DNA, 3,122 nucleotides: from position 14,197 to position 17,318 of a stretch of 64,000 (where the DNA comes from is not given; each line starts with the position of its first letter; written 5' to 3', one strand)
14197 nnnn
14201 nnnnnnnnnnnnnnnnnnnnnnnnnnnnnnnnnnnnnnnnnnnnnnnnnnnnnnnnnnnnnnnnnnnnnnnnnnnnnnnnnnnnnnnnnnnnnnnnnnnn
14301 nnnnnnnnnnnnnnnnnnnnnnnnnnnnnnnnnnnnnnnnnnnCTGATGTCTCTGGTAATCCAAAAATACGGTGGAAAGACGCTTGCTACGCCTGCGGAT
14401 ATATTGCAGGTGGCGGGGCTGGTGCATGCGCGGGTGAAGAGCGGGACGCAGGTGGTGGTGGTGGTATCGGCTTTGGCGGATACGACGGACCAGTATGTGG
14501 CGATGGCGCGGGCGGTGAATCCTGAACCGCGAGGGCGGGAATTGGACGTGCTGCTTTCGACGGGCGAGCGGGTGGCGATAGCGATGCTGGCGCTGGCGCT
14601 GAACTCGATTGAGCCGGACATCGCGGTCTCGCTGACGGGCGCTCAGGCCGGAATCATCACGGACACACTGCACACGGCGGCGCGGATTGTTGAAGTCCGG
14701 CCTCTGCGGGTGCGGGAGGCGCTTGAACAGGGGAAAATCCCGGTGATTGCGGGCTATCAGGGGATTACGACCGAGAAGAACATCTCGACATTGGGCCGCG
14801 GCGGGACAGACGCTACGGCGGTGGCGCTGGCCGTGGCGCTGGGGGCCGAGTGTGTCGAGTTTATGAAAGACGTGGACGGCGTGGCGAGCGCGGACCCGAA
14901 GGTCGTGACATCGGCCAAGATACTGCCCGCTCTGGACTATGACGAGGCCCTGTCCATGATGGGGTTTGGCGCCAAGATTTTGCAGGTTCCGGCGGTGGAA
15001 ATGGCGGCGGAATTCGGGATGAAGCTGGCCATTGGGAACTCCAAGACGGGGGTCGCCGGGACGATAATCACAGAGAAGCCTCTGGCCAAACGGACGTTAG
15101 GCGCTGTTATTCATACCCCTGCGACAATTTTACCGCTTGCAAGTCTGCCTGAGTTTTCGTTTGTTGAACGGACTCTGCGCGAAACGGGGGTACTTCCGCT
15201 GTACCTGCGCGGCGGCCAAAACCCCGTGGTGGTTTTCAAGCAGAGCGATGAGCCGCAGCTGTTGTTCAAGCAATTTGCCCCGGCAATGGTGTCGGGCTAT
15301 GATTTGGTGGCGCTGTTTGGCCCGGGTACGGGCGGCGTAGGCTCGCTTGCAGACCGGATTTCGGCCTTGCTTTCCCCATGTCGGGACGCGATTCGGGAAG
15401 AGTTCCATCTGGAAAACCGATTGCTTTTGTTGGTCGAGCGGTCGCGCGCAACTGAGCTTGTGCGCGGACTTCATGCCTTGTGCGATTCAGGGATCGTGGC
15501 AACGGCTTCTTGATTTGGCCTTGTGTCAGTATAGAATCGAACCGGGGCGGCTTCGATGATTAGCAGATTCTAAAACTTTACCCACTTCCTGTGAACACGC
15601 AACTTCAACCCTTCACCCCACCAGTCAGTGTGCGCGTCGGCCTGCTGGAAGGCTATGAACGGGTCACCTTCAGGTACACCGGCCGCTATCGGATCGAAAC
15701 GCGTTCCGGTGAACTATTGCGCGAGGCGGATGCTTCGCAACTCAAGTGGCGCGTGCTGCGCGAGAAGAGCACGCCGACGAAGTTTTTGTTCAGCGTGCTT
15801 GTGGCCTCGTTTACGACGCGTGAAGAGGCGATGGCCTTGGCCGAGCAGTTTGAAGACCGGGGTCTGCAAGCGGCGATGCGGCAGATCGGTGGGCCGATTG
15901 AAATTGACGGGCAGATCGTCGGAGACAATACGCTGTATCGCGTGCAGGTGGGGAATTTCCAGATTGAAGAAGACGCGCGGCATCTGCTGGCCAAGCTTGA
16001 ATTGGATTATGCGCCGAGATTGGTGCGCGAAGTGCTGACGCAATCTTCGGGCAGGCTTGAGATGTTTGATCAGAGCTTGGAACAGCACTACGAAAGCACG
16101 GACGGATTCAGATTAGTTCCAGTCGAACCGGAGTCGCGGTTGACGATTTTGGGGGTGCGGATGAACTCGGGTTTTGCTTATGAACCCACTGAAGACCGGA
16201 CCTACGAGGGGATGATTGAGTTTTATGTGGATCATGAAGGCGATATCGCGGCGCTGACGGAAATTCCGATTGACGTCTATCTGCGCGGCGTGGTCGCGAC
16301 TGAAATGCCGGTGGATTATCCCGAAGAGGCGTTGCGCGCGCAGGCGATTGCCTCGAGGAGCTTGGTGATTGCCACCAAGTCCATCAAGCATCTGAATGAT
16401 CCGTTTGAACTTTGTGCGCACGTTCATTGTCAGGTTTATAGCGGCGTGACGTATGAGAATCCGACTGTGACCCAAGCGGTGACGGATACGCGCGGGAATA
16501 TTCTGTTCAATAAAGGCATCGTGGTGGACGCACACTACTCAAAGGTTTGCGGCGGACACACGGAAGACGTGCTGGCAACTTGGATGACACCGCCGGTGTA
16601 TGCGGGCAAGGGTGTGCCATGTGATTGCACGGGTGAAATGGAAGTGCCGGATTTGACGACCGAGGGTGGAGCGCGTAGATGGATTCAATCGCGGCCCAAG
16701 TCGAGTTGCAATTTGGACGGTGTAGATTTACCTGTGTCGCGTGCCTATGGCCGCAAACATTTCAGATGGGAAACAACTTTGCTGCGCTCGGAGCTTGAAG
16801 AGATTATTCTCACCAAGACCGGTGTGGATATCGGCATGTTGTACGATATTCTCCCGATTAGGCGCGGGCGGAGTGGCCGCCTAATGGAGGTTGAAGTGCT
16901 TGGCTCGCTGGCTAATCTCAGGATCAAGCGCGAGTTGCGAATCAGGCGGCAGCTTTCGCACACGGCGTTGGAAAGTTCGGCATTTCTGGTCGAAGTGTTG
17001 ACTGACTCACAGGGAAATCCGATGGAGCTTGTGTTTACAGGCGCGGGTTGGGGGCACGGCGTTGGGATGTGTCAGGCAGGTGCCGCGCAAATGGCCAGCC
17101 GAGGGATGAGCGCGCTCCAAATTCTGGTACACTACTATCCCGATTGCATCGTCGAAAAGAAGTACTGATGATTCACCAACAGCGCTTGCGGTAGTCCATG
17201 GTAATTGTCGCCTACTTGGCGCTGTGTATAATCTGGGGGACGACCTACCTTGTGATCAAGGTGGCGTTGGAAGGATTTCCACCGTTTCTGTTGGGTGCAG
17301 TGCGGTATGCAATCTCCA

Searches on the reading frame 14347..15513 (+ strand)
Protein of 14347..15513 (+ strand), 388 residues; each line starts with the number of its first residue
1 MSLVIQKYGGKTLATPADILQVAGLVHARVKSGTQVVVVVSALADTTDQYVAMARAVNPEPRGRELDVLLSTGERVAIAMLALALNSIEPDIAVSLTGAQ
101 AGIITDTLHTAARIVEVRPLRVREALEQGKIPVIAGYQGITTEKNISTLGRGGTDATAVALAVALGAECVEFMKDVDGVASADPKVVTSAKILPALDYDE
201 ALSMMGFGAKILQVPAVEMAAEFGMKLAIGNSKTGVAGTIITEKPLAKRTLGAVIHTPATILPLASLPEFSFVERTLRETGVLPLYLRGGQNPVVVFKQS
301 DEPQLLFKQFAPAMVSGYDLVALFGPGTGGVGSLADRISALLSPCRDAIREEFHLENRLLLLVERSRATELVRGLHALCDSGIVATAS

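Call 5: search_protein_families(library=pfam, proteins=[window:14347-15513:+], max_evalue=0.1)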
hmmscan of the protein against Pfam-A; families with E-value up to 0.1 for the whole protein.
window:14347-15513:+ (388 aa): 1 family
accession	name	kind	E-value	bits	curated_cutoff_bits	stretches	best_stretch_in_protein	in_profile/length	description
PF00696.33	AA_kinase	-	4.8e-41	141.5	24.9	1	3-231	2-234/234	Amino acid kinase family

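Call 59: search_protein_families(library=pfam, proteins=[L032:8552-9226:+, L032:9223-10098:+], max_evalue=0.05)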
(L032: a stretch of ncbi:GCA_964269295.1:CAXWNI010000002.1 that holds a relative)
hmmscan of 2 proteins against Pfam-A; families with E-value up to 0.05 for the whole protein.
L032:8552-9226:+ (224 aa): 0 families

L032:9223-10098:+ (291 aa): 7 families
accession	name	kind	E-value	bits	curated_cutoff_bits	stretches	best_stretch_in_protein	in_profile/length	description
PF25450.1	Rab11-FIP3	-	6.7e-05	23.6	31.9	1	84-164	42-121/125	Rab11-FIP3-like domain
PF05929.16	Phage_GPO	-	0.0031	17.6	33.6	1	29-148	120-238/268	Phage capsid scaffolding protein (GPO) serine peptidase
PF04791.21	LMBR1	-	0.0092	15.3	31.9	1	10-190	130-292/510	LMBR1-like membrane protein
PF06005.17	ZapB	-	0.016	16.1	31.5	1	96-159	4-63/71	Cell division protein ZapB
PF11693.13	DUF2990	-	0.016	15.7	21.1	0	66-93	7-34/63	Protein of unknown function (DUF2990)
PF10224.14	DUF2205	-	0.026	15.1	26.7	1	96-141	16-61/75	Short coiled-coil protein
PF04822.18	Takusan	-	0.03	14.6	28.1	0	113-155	13-53/85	Takusan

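Call 60: search_protein_families(library=padloc, proteins=[L032:8552-9226:+, L032:9223-10098:+], max_evalue=0.05)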
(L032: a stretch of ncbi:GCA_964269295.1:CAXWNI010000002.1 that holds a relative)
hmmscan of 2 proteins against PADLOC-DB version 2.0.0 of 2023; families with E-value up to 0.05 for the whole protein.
L032:8552-9226:+ (224 aa): 0 families

L032:9223-10098:+ (291 aa): 10 families
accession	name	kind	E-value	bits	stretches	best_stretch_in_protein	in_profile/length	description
PDLC04897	PDC-S06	-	0.00011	19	1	108-253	74-214/727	-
PDLC03865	LmuB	-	0.00088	15.6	1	78-246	562-742/1007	-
PDLC00519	JetC1|JetC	-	0.00094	15.5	1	96-209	710-823/1097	DUF3584 domain; MukB-like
PDLC03859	LmuB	-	0.0024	15.2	1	100-259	343-471/611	-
PDLC02668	DndD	-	0.0026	14.8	1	101-234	210-345/659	DndD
PDLC04891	PDC-S06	-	0.0027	14.2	1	99-245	441-584/858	-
PDLC04046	PD-T4-6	-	0.0039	14.4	1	104-225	265-386/427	-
PDLC00581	JetC3|JetC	-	0.0096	11.7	1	95-238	785-932/1473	DUF3584 domain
PDLC03867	LmuB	-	0.021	11.3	1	96-200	342-447/605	-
PDLC03863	LmuB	-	0.024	11.3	1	96-192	348-447/610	-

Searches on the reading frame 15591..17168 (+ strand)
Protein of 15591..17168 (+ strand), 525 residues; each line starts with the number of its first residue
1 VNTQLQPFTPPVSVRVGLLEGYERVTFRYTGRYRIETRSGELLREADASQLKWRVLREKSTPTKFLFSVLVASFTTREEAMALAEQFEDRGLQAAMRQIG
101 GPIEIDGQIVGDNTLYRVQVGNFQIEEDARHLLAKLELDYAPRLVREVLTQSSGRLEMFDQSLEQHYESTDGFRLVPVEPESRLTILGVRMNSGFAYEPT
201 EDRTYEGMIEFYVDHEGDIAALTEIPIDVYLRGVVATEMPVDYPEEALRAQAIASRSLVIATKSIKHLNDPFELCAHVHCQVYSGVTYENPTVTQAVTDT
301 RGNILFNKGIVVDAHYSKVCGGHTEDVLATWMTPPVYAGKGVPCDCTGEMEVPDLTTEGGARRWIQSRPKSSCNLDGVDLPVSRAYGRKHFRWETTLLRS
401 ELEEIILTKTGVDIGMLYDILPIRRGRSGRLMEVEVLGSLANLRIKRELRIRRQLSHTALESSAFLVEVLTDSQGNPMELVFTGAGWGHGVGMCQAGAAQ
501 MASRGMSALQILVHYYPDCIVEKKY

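Call 5: search_protein_families(library=pfam, proteins=[window:15591-17168:+], max_evalue=0.1)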
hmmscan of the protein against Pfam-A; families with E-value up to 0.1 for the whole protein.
window:15591-17168:+ (525 aa): 4 families
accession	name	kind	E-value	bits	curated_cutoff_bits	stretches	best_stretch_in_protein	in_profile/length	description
PF08486.15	SpoIID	-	5.8e-22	78.6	23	1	217-305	3-95/97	Stage II sporulation protein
PF05036.18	SPOR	-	1.2e-10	42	21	2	68-137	6-65/76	SPOR domain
PF12451.13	VPS11_C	-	0.025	15.2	25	1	147-176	9-35/45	Vacuolar protein sorting protein 11 C terminal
PF25249.1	Ig_CFAP65_7th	-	0.042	14.1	28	1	174-216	46-88/120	CFAP65, seventh Ig-like domain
